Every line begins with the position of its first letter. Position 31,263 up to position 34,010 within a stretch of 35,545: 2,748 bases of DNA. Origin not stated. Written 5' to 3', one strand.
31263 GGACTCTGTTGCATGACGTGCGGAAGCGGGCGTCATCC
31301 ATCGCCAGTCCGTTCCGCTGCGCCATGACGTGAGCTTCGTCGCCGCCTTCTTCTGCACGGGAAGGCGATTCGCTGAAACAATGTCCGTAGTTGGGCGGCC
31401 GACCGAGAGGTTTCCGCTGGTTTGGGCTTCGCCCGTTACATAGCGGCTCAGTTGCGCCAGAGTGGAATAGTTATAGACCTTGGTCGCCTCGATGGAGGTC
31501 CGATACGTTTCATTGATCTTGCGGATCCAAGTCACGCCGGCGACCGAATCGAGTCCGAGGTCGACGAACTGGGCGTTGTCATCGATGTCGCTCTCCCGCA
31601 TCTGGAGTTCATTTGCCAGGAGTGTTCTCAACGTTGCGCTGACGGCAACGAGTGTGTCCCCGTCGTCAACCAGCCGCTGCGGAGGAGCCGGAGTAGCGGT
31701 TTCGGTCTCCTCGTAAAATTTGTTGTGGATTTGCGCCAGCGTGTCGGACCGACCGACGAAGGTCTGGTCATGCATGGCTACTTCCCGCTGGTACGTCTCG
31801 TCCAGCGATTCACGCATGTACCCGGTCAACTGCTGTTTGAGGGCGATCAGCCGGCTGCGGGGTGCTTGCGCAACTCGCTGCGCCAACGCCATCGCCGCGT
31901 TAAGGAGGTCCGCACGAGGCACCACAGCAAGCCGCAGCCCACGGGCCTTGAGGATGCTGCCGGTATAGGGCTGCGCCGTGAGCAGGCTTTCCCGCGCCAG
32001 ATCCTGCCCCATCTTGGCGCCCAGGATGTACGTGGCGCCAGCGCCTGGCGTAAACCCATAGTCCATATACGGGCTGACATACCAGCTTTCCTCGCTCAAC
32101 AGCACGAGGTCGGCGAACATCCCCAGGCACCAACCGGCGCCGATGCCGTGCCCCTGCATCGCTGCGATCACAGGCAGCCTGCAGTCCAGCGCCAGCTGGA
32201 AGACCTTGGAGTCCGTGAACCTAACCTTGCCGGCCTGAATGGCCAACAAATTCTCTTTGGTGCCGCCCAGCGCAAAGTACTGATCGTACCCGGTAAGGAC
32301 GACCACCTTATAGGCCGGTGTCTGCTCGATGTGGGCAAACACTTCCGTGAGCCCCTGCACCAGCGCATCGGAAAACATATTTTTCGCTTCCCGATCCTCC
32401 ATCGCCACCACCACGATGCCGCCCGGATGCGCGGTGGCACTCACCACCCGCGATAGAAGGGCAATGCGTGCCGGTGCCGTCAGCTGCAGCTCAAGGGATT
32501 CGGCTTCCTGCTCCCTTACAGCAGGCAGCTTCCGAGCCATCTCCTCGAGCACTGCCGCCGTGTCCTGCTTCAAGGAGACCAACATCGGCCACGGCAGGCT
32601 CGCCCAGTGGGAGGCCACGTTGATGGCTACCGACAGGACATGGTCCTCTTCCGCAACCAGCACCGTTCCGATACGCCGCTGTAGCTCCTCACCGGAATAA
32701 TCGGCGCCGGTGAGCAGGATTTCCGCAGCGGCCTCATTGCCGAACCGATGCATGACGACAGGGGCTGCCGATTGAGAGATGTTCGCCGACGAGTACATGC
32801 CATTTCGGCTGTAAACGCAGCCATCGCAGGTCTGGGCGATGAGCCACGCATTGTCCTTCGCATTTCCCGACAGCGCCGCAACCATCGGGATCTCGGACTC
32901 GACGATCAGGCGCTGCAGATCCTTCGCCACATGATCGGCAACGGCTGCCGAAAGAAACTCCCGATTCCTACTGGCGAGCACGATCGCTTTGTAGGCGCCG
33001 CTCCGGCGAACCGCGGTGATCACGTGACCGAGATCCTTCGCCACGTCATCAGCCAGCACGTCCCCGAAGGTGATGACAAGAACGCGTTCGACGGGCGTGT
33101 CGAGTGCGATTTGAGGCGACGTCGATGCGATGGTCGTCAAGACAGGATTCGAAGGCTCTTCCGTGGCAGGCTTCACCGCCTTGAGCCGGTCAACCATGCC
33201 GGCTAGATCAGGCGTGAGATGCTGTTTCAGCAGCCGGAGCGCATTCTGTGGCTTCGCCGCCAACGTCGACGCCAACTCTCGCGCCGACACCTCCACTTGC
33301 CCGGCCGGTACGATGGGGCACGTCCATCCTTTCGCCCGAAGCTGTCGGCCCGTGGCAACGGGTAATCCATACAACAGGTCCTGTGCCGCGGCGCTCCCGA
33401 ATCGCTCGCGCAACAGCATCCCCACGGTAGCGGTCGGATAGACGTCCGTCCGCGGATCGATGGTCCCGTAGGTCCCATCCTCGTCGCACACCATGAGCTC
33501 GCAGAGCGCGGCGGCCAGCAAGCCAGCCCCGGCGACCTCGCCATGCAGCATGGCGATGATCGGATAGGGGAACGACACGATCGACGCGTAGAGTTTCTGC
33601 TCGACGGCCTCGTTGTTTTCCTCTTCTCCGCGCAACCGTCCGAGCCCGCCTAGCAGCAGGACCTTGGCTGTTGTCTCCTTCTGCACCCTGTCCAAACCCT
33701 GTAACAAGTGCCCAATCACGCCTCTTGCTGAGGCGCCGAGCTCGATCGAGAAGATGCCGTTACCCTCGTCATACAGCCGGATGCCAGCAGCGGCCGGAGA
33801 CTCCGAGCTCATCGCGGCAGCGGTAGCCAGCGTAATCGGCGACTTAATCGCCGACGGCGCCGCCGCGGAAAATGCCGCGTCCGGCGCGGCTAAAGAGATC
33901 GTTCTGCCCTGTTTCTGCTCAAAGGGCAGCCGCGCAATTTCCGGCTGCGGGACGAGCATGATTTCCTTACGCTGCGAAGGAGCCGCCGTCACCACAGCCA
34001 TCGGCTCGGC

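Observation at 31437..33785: Three tandem crotonase-fold domains in line with a Trp-flagged ACP: an unusual cis beta-branching module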

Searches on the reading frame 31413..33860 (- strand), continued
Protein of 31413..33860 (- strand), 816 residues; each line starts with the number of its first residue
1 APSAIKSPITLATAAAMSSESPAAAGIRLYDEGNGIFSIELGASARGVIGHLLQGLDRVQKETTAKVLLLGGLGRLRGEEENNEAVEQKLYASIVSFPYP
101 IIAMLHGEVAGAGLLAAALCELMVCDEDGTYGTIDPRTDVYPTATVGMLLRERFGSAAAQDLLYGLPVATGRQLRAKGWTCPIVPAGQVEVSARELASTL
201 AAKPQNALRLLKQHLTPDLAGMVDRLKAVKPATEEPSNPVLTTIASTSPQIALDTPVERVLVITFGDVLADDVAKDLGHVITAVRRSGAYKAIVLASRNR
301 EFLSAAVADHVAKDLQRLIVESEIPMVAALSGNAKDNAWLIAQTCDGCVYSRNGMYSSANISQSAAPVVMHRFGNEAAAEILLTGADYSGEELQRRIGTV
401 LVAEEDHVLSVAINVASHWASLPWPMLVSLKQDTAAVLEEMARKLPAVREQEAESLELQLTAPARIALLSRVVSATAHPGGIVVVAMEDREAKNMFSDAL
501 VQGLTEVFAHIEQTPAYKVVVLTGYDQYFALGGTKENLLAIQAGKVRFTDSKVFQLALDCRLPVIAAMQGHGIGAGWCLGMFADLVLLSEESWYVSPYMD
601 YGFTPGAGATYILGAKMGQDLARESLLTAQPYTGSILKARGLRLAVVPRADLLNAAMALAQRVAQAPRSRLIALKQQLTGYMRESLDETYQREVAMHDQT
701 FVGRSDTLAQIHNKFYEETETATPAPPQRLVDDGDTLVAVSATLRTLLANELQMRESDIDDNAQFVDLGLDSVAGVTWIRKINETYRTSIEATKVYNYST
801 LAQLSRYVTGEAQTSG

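Call 66: fold_search(model_id=the predicted structure, library=pdb)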
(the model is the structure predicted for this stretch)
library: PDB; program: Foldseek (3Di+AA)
matches with E <= 10: 1757; with E <= 0.001: 755
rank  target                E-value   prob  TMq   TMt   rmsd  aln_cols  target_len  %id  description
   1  4q1h_A                3.2e-19  1.00  0.33  0.89   2.5       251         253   46  Structure and mechanism of a dehydratase/decarboxylase enzyme couple involved in polyketide beta-branching (released 2015-05-06)
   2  4q1g_B                5.1e-19  1.00  0.32  0.89   2.3       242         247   48  Structure and mechanism of a dehydratase/decarboxylase enzyme couple involved in polyketide beta-branching (released 2015-05-06)
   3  4q1h_B                8.0e-19  1.00  0.32  0.89   2.3       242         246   48  Structure and mechanism of a dehydratase/decarboxylase enzyme couple involved in polyketide beta-branching (released 2015-05-06)
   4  4q1k_C                1.2e-18  1.00  0.31  0.86   4.2       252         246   46  Structure and mechanism of a dehydratase/decarboxylase enzyme couple involved in polyketide beta-branching (released 2015-05-06)
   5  4q1k_B                1.3e-18  1.00  0.33  0.90   2.4       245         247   47  Structure and mechanism of a dehydratase/decarboxylase enzyme couple involved in polyketide beta-branching (released 2015-05-06)
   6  4q1j_A                1.5e-18  1.00  0.33  0.90   2.3       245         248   47  Structure and mechanism of a dehydratase/decarboxylase enzyme couple involved in polyketide beta-branching (released 2015-05-06)
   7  4q1i_B                2.8e-18  1.00  0.32  0.89   2.3       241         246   48  Structure and mechanism of a dehydratase/decarboxylase enzyme couple involved in polyketide beta-branching (released 2015-05-06)
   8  2q2x                  5.4e-18  1.00  0.32  0.92   2.2       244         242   40  Crystal Structure of the ECH2 decarboxylase domain of CurF from Lyngbya majuscula (released 2007-10-09)
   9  2q34                  7.0e-18  1.00  0.33  0.92   2.1       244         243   40  Crystal Structure of the ECH2 decarboxylase domain of CurF from Lyngbya majuscula, rhombohedral crystal form (released 2007-10-09)
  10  4q1j_C                7.0e-18  1.00  0.32  0.89   2.3       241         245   48  Structure and mechanism of a dehydratase/decarboxylase enzyme couple involved in polyketide beta-branching (released 2015-05-06)
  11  2q35                  7.3e-18  1.00  0.33  0.92   2.0       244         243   40  Crystal Structure of the Y82F variant of ECH2 decarboxylase domain of CurF from Lyngbya majuscula (released 2007-10-09)
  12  4q1k_A                7.7e-18  1.00  0.31  0.90   2.4       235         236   49  Structure and mechanism of a dehydratase/decarboxylase enzyme couple involved in polyketide beta-branching (released 2015-05-06)
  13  4q1h_C                3.3e-17  1.00  0.30  0.88   2.4       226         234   50  Structure and mechanism of a dehydratase/decarboxylase enzyme couple involved in polyketide beta-branching (released 2015-05-06)
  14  4q1j_B                5.0e-17  1.00  0.31  0.90   2.4       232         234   49  Structure and mechanism of a dehydratase/decarboxylase enzyme couple involved in polyketide beta-branching (released 2015-05-06)
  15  4q1g_A                7.5e-17  1.00  0.22  0.64  23.6       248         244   46  Structure and mechanism of a dehydratase/decarboxylase enzyme couple involved in polyketide beta-branching (released 2015-05-06)
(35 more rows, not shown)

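Call 72: get_annotated_region(hit=H3, flank=5000)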
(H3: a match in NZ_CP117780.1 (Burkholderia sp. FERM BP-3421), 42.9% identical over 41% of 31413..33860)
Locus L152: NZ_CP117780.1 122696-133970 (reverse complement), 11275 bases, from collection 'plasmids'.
description: Burkholderia sp. FERM BP-3421 plasmid p1, complete sequence
organism: Burkholderia sp. FERM BP-3421 (NCBI taxid 1494466)
taxonomy: Bacteria; Pseudomonadota; Betaproteobacteria; Burkholderiales; Burkholderiaceae; Burkholderia; Burkholderia sp. FERM BP-3421
host: -; source: soil sample,soil sample; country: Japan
typing (MOB-suite, as given by PLSDB): non-mobilizable
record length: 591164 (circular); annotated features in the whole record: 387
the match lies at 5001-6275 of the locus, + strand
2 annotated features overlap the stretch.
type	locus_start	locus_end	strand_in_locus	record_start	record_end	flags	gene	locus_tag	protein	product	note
CDS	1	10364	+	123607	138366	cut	-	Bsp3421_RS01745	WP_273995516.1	SDR family NAD(P)-dependent oxidoreductase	-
CDS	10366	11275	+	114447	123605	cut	-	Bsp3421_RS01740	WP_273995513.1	alpha/beta fold hydrolase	-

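Call 73: get_annotated_region(hit=H4, flank=5000)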
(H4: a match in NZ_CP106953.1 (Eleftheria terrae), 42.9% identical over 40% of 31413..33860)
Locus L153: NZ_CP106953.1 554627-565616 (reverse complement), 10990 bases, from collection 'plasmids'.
description: Eleftheria terrae strain P9846-PB plasmid unnamed2
organism: Eleftheria terrae (NCBI taxid 1597781)
taxonomy: Bacteria; Pseudomonadota; Betaproteobacteria; Burkholderiales; ; Eleftheria; Eleftheria terrae
host: -; source: soil sample,soil; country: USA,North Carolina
typing (MOB-suite, as given by PLSDB): mobilizable; relaxase MOBP
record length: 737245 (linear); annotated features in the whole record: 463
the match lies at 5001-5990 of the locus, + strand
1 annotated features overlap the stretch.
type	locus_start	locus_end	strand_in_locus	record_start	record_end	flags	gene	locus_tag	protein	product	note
CDS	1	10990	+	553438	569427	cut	-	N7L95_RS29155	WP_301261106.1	SDR family NAD(P)-dependent oxidoreductase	-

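Call 74: get_annotated_region(hit=H5, flank=5000)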
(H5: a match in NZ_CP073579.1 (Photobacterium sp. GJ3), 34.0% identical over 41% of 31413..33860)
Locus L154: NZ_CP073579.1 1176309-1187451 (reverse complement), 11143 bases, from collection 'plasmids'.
description: Photobacterium sp. GJ3 plasmid pGJ3-1, complete sequence
organism: Photobacterium sp. GJ3 (NCBI taxid 2829502)
taxonomy: Bacteria; Pseudomonadota; Gammaproteobacteria; Vibrionales; Vibrionaceae; Photobacterium; Photobacterium sp. GJ3
host: -; source: -; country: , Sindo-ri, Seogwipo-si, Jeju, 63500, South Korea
typing (MOB-suite, as given by PLSDB): non-mobilizable
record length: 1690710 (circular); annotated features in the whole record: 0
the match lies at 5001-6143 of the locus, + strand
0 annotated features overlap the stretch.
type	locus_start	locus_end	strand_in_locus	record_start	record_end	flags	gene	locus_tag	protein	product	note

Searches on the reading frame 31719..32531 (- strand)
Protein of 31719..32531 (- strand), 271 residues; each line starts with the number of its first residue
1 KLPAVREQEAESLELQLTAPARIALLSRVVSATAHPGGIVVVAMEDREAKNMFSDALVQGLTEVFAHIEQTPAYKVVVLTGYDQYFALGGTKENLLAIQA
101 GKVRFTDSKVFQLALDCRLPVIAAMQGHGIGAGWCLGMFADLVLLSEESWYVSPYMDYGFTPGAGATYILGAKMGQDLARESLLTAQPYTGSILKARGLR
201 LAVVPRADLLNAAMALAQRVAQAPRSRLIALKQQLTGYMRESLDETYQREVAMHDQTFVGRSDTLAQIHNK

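Call 7: search_protein_families(library=pfam, proteins=[window:31719-32531:-], max_evalue=1)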
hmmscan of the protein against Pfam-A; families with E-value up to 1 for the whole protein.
window:31719-32531:- (271 aa): 2 families
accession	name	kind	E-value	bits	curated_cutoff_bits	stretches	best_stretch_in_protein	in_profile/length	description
PF00378.25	ECH_1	-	4.2e-48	164.3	27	1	37-258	4-228/251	Enoyl-CoA hydratase/isomerase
PF16113.10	ECH_2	-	3.3e-12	47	27.2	1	41-258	3-226/335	Enoyl-CoA hydratase/isomerase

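Call 10: search_solved_structures(query=window:31719-32531:-, max_evalue=0.00001, show_alignments=3)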
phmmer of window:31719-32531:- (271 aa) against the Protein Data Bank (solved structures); distinct sequences matched with E-value up to 0.00001: 135 (the best 60 are shown).
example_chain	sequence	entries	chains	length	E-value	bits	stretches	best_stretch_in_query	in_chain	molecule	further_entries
4q1g_A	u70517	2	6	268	5.5e-72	245.5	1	31-259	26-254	Polyketide biosynthesis enoyl-CoA isomerase PksI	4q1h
4q1k_A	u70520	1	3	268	1e-71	244.5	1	31-259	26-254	polyketide biosynthesis enoyl-CoA isomerase PksI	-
4q1i_A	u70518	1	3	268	1.5e-71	244.1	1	31-259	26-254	Polyketide biosynthesis enoyl-CoA isomerase PksI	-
4q1j_A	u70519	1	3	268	1.4e-70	240.9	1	31-259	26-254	Polyketide biosynthesis enoyl-CoA isomerase PksI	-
2q2x_A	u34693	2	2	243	5.7e-56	193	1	29-258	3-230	CurF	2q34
2q35_A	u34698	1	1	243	7.8e-56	192.6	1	29-258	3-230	CurF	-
3qxz_A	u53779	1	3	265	7e-22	81.4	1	37-254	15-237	enoyl-CoA hydratase/isomerase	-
4nek_A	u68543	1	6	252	1e-21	80.8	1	36-261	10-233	Enoyl-CoA hydratase/carnithine racemase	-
8zru_A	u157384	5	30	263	1.2e-19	74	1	42-258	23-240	Enoyl-CoA hydratase, mitochondrial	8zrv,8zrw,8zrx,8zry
2hw5_A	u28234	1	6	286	1.9e-19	73.4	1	41-258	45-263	Enoyl-CoA hydratase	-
3moy_A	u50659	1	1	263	4e-19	72.3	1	31-242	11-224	Probable enoyl-CoA hydratase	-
9qwv_A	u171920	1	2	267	3.3e-18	69.3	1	33-258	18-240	Enoyl-CoA hydratase, mitochondrial, putative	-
1ey3_A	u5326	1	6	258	1.3e-17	67.4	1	41-258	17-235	ENOYL-COA HYDRATASE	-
1mj3_A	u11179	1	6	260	1.3e-17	67.3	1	41-258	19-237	ENOYL-COA HYDRATASE, MITOCHONDRIAL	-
1dub_A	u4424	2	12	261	1.3e-17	67.3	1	41-258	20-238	2-ENOYL-COA HYDRATASE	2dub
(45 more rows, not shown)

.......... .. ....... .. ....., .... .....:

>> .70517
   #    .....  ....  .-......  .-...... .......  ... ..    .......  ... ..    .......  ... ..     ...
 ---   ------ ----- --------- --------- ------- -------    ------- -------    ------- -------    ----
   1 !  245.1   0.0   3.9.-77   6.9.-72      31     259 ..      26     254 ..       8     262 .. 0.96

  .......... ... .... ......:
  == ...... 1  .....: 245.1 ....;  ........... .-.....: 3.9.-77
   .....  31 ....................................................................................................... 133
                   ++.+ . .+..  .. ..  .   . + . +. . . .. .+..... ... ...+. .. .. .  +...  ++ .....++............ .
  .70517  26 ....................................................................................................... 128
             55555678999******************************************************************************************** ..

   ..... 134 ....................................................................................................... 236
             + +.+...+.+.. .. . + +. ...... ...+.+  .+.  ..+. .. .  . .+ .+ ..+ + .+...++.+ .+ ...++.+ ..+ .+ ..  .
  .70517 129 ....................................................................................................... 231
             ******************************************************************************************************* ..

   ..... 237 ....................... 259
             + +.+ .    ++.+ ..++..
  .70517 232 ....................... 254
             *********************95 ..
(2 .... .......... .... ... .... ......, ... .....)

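Call 13: search_protein_families(library=ncbifam, proteins=[window:31719-32531:-], max_evalue=0.01)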
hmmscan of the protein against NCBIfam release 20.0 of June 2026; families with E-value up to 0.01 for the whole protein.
window:31719-32531:- (271 aa): 68 families (the best 25 are shown)
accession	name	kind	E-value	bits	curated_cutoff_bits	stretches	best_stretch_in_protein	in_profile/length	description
NF005496.0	PRK07110.1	domain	6.9e-85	284.2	215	1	29-264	5-239/249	polyketide synthase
NF046063.1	oxepin_alt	equivalog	7.2e-30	104.3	300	1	35-251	6-228/254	oxepin-CoA hydrolase, alternative type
NF004525.0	PRK05870.1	equivalog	7.1e-27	94.9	285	1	34-250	8-226/249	enoyl-CoA hydratase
NF005700.0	PRK07511.1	subfamily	1.2e-26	93.8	274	1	36-251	10-231/260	enoyl-CoA hydratase family protein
NF006007.0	PRK08138.1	subfamily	5.6e-26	91.5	355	1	28-234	7-214/261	enoyl-CoA hydratase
NF006699.0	PRK09245.1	subfamily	6e-26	91.3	354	1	34-245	8-230/266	crotonase/enoyl-CoA hydratase family protein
NF004840.0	PRK06190.1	equivalog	1.4e-24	87.1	253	1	33-257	8-235/260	enoyl-CoA hydratase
NF051848.1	EnCoAHydtEchA19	equivalog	5e-24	85.2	400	1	36-258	7-235/258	enoyl-CoA hydratase EchA19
NF005803.0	PRK07658.1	equivalog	1.6e-22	80.1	313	1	38-259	11-235/257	enoyl-CoA hydratase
NF005595.0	PRK07327.1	subfamily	7.3e-22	77.8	292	1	31-260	14-247/271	enoyl-CoA hydratase/isomerase family protein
NF007239.0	PRK09674.1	equivalog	8.3e-22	77.9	371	1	37-249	12-225/257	2,3-dehydroadipyl-CoA hydratase PaaF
NF004517.0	PRK05862.1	equivalog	1.8e-20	73.5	396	1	39-258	14-234/257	enoyl-CoA hydratase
NF006100.0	PRK08252.1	subfamily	3e-20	72.9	282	1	35-256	9-229/254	crotonase/enoyl-CoA hydratase family protein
NF005073.0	PRK06495.1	subfamily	1.8e-19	70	296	1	39-250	14-226/257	enoyl-CoA hydratase/isomerase family protein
NF005891.0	PRK07854.1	equivalog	1.4e-18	67.4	237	1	37-235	8-199/243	enoyl-CoA hydratase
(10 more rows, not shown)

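Call 31: find_related_loci(query=A1, collection=genome_contigs, flank=10000)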
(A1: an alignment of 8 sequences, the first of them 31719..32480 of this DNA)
Query A1 (254 aa) in genome_contigs; peptide patterns used: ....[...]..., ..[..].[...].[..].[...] (x = any residue, [..] = any of these).
205 stretches matched a pattern; 166 encode a relative of the query (tblastn E <= 1e-3); the best 80 are kept; 66 distinct loci.
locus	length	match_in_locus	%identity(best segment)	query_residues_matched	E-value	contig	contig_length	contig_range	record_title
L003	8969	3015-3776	83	1-254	2e-142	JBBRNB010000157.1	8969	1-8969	MAG: Thermoanaerobaculia bacterium isolate La1_metabat2.109 LA1C_B2.109_k141_1464607L_8969_cov_134.4377, whole genome sh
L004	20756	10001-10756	75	3-254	8e-130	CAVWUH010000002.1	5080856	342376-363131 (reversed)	MAG: uncultured Acidobacteriota bacterium isolate MFD07386.bin.2.1 genome assembly, contig: contig_10975, whole genome s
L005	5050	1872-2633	75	1-254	3e-130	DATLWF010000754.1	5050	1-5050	MAG TPA_asm: Blastocatellia bacterium isolate SMAG_U13211 k141_387039, whole genome shotgun sequence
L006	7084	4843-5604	75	1-254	2e-127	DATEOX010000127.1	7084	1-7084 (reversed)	MAG TPA_asm: Thermoanaerobaculia bacterium isolate SMAG_U9006 k141_553195, whole genome shotgun sequence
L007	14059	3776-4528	75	2-252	1e-126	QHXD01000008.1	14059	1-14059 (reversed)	MAG: Acidobacteria bacterium isolate gp5 AA63 14_1009_16_40cm_scaffold_24305_curated, whole genome shotgun sequence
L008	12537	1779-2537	73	2-254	2e-125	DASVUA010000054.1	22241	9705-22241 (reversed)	MAG TPA_asm: Thermoanaerobaculia bacterium isolate SMAG_U3305 k141_147520, whole genome shotgun sequence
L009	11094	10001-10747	75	6-254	5e-125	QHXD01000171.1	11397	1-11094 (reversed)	MAG: Acidobacteria bacterium isolate gp5 AA63 14_1009_16_40cm_scaffold_40242_curated, whole genome shotgun sequence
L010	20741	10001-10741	77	6-252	2e-124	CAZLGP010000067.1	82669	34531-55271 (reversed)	MAG TPA_asm: uncultured Thermoanaerobaculia bacterium isolate binchicken_co31_43 genome assembly, contig: k141_5360370,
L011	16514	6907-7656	74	4-253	4e-123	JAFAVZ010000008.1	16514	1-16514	MAG: Acidobacteriota bacterium isolate CP_BM_RX_49 BM_RX_k147_12438347, whole genome shotgun sequence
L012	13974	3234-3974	74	6-253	4e-123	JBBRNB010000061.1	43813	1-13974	MAG: Thermoanaerobaculia bacterium isolate La1_metabat2.109 LA1C_B2.109_k141_1592448L_43813_cov_137.7246, whole genome s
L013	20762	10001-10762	73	1-254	4e-122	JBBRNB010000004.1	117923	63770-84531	MAG: Thermoanaerobaculia bacterium isolate La1_metabat2.109 LA1C_B2.109_k141_338752L_117923_cov_131.9580, whole genome s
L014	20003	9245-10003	73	2-254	7e-122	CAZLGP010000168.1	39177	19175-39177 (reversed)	MAG TPA_asm: uncultured Thermoanaerobaculia bacterium isolate binchicken_co31_43 genome assembly, contig: k141_146227, w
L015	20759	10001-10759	71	2-254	2e-121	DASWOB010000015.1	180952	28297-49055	MAG TPA_asm: Thermoanaerobaculia bacterium isolate SMAG_U3429 k141_165360, whole genome shotgun sequence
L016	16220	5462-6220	75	1-254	9e-129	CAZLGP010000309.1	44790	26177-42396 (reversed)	MAG TPA_asm: uncultured Thermoanaerobaculia bacterium isolate binchicken_co31_43 genome assembly, contig: k141_723090, w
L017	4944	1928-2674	72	6-254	2e-121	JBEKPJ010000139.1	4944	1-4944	MAG: Terriglobales bacterium isolate SPRUCE 461 SPRUCE_461_139, whole genome shotgun sequence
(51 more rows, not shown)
